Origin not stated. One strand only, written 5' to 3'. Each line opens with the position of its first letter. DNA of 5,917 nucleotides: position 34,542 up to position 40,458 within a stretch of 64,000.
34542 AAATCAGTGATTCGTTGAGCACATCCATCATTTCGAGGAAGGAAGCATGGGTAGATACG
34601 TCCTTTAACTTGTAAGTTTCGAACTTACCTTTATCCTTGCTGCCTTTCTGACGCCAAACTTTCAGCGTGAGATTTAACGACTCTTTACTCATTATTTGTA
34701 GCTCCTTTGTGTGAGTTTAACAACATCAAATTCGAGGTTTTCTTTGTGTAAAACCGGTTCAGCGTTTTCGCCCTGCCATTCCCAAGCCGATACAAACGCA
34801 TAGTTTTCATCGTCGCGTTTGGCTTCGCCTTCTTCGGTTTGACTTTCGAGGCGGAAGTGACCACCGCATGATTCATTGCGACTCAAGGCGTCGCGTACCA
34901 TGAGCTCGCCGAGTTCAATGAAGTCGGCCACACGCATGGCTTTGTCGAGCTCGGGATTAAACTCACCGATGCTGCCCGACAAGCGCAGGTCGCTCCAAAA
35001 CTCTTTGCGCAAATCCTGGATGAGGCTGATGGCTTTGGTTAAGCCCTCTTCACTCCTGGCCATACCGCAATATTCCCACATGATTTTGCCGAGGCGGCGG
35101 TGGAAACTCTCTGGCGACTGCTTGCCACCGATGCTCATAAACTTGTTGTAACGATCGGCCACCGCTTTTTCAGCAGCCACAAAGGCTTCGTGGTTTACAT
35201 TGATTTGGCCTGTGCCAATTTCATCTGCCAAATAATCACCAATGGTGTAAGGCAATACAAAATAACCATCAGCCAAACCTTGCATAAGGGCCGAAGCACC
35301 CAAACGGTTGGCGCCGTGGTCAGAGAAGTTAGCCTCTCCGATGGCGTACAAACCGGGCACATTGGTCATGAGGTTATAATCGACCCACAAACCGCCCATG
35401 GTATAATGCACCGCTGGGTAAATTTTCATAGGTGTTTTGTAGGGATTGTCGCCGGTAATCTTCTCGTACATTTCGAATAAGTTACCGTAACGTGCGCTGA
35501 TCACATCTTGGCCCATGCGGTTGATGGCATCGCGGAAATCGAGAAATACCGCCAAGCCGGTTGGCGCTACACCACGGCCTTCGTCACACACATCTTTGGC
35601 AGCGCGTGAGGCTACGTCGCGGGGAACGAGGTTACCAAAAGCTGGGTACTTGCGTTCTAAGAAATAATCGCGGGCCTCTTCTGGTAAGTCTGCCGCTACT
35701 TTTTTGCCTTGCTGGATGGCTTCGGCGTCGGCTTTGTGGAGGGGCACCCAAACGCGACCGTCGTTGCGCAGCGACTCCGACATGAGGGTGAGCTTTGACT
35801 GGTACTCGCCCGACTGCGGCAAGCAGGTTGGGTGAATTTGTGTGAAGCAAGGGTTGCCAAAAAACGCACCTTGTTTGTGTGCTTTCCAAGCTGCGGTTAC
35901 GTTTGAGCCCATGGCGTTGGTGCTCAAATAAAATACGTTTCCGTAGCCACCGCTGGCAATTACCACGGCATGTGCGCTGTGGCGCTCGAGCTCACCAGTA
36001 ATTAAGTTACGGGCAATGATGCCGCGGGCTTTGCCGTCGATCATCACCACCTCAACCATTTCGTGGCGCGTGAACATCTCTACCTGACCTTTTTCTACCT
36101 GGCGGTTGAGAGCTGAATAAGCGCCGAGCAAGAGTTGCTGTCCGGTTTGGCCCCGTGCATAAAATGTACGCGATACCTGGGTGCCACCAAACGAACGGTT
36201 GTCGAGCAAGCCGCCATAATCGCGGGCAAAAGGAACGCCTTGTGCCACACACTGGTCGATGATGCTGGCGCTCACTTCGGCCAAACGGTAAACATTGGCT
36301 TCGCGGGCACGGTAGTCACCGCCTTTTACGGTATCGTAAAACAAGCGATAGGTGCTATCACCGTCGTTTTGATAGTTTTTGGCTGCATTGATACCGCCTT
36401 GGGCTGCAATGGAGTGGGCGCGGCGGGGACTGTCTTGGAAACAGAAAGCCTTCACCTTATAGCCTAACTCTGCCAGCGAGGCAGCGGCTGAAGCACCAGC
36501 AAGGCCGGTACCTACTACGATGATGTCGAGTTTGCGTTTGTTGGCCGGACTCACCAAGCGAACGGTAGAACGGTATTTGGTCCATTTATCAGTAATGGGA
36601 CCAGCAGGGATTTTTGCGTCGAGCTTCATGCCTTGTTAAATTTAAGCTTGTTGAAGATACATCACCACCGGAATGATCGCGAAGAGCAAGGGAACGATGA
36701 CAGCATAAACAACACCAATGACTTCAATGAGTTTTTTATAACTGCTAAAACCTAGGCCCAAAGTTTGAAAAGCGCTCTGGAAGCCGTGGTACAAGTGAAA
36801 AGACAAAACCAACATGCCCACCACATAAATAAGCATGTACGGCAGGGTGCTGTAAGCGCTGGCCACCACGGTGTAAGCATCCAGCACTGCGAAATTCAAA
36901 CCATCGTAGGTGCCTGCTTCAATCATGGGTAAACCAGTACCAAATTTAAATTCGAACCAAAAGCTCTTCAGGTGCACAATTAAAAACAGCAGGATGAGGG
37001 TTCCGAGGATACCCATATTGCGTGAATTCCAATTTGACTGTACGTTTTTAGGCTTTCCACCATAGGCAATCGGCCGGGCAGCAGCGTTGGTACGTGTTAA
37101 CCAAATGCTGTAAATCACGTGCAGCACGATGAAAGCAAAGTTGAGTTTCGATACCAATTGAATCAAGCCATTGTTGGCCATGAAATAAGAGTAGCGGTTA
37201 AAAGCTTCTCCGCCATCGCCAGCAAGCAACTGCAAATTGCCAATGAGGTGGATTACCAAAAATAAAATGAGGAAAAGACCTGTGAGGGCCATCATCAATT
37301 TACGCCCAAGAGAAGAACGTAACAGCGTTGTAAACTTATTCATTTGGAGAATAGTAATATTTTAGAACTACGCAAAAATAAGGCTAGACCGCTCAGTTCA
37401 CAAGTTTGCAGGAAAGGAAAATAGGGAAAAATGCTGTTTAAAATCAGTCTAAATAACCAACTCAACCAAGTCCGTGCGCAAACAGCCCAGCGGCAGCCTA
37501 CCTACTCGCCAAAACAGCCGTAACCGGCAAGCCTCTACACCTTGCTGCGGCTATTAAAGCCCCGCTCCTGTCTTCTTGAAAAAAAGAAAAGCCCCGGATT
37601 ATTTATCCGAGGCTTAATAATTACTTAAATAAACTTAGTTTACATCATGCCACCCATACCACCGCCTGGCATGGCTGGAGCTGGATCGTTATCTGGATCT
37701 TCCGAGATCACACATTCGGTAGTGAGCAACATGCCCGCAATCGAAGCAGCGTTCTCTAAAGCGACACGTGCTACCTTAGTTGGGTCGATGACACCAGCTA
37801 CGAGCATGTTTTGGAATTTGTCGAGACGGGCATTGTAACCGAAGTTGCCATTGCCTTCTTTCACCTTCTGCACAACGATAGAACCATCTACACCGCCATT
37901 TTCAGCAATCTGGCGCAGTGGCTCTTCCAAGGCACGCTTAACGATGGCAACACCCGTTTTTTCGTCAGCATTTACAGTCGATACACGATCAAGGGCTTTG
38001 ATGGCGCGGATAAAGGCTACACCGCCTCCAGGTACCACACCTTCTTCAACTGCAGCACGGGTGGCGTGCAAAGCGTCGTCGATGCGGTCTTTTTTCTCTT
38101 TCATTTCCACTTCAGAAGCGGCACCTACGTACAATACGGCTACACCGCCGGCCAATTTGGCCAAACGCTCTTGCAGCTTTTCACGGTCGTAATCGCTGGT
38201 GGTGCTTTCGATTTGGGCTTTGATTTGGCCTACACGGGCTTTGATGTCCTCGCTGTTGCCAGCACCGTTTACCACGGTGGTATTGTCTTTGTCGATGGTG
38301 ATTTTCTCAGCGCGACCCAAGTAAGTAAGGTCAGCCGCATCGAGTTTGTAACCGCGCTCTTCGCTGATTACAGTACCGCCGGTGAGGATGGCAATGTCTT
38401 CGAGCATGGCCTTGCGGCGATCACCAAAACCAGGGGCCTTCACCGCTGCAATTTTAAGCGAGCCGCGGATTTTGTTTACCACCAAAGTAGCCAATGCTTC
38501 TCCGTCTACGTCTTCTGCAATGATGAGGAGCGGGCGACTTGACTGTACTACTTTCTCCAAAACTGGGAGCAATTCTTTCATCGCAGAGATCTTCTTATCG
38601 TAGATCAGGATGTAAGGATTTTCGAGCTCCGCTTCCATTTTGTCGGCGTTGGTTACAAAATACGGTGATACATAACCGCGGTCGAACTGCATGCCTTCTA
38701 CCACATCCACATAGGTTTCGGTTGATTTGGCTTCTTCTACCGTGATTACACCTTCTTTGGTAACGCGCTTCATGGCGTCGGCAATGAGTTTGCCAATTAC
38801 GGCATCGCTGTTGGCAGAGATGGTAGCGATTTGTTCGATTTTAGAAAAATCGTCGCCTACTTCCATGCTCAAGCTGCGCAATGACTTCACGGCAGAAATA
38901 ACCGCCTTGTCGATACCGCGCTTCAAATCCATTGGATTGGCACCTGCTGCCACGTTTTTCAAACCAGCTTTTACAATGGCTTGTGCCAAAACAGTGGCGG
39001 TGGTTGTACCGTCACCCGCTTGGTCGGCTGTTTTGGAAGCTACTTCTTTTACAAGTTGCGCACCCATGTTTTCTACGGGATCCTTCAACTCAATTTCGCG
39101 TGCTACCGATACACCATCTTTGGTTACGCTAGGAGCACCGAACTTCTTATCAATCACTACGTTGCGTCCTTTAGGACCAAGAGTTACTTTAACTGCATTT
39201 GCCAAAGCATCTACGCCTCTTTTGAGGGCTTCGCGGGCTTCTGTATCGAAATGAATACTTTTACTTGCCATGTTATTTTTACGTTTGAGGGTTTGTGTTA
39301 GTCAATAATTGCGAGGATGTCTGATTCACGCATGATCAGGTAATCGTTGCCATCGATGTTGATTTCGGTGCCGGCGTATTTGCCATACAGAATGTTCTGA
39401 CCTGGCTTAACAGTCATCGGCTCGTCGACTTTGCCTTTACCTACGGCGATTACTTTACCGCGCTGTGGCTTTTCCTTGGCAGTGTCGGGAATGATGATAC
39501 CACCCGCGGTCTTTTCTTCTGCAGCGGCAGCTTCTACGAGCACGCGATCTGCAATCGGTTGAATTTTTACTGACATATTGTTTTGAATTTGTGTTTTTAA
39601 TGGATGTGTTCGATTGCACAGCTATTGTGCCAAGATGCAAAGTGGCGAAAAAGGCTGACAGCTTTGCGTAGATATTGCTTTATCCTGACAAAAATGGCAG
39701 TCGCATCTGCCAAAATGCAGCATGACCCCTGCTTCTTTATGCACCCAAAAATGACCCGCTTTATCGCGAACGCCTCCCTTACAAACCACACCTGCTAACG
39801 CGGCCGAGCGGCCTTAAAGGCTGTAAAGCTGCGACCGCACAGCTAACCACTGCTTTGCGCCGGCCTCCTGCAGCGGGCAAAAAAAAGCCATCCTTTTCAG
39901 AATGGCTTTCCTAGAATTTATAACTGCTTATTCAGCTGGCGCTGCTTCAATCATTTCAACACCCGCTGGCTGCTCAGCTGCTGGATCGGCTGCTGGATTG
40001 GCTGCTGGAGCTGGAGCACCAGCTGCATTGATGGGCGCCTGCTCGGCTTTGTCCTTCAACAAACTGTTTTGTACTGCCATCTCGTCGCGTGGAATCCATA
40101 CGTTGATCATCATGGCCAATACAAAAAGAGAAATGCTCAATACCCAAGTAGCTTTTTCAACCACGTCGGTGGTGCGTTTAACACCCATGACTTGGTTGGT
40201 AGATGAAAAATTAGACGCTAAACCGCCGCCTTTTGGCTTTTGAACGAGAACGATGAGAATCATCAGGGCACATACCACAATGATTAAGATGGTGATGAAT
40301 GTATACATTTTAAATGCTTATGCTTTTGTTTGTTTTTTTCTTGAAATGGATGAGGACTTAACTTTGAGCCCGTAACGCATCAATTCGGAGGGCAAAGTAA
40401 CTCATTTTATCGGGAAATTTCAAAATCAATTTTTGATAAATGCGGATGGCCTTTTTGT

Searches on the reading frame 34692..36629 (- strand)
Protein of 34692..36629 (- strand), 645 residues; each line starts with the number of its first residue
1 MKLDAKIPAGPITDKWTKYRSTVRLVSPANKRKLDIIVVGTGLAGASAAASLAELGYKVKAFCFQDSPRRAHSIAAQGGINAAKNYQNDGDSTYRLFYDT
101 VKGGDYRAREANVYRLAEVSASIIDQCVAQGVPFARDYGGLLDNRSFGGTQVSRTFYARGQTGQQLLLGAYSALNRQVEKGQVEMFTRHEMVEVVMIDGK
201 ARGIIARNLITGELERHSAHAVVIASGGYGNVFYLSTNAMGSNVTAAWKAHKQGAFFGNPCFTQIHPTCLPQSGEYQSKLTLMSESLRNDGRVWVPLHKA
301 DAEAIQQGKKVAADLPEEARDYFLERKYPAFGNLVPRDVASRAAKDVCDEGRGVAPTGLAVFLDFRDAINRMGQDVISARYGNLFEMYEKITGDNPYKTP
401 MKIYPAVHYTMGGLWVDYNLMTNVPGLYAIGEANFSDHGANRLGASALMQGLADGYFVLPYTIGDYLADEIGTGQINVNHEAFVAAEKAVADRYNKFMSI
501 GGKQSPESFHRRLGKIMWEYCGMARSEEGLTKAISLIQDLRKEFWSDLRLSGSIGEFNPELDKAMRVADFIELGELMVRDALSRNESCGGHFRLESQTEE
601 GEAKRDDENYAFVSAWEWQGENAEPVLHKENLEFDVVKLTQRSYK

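Call 73: search_protein_families(library=pfam, proteins=[window:34692-36629:-])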
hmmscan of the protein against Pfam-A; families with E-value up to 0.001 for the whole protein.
window:34692-36629:- (645 aa): 6 families
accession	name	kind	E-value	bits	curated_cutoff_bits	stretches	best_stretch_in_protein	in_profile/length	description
PF00890.30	FAD_binding_2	-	5.2e-55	187.7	20.4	1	35-448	1-414/414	FAD binding domain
PF02910.25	Succ_DH_flav_C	-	2.7e-35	121.6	20.8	1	510-644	1-130/130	Fumarate reductase flavoprotein C-term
PF07992.20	Pyr_redox_2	-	2.1e-08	34.4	26.1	1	35-233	2-114/291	Pyridine nucleotide-disulphide oxidoreductase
PF01266.30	DAO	-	1.3e-06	28.6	27.9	1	35-231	1-207/353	FAD dependent oxidoreductase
PF03486.20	HI0933_like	-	1.9e-06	28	50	0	35-86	2-53/244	HI0933-like protein Rossmann domain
PF01134.28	GIDA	-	0.00048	19.7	22.1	0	35-62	1-28/391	Glucose inhibited division protein A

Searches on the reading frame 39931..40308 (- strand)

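Call 107: search_protein_families(library=pfam, proteins=[window:39931-40308:-], max_evalue=0.001)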
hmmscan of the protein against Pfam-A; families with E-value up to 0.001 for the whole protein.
window:39931-40308:- (126 aa): 1 family
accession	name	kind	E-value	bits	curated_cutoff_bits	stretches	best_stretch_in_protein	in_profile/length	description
PF03840.19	SecG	-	1.6e-18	67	29.2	1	4-70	1-69/70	Preprotein translocase SecG subunit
